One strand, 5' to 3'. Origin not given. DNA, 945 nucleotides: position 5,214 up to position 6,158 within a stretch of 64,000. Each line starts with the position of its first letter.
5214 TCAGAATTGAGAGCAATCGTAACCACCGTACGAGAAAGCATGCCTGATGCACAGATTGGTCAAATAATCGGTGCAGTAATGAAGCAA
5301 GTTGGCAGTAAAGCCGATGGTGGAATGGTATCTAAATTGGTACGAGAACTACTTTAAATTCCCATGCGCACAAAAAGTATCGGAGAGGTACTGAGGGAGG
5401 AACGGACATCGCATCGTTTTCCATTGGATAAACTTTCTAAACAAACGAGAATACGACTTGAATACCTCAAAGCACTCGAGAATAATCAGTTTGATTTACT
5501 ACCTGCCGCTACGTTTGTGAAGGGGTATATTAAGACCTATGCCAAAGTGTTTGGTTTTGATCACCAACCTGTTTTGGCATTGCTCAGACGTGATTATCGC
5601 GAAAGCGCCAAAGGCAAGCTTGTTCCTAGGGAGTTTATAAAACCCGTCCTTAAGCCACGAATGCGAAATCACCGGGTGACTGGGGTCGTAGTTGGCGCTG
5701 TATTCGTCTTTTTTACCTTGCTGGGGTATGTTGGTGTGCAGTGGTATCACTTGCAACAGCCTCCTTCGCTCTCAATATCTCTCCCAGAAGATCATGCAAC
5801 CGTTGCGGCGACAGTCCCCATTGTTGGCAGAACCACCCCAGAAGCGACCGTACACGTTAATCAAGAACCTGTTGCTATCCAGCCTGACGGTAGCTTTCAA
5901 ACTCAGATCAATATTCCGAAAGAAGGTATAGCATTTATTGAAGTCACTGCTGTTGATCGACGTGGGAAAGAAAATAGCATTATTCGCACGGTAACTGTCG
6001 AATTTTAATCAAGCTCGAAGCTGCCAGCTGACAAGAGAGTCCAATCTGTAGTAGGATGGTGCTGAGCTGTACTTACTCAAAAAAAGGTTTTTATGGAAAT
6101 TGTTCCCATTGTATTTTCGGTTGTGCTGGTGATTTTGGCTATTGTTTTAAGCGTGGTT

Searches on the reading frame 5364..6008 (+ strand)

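Call 83: search_protein_families(library=pfam, proteins=[window:5364-6008:+], max_evalue=0.001)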
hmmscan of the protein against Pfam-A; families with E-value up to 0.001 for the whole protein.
window:5364-6008:+ (214 aa): 3 families
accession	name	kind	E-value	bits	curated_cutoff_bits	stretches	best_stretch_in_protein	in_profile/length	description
PF13413.12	HTH_25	-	5.2e-19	68.3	24.6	1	10-70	2-62/62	Helix-turn-helix domain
PF09136.16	Glucodextran_B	-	1.9e-11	44.2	27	1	134-213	1-82/83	Glucodextranase, domain B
PF12844.13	HTH_19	-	2.9e-06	27.5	30.2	1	7-69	1-57/64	Helix-turn-helix domain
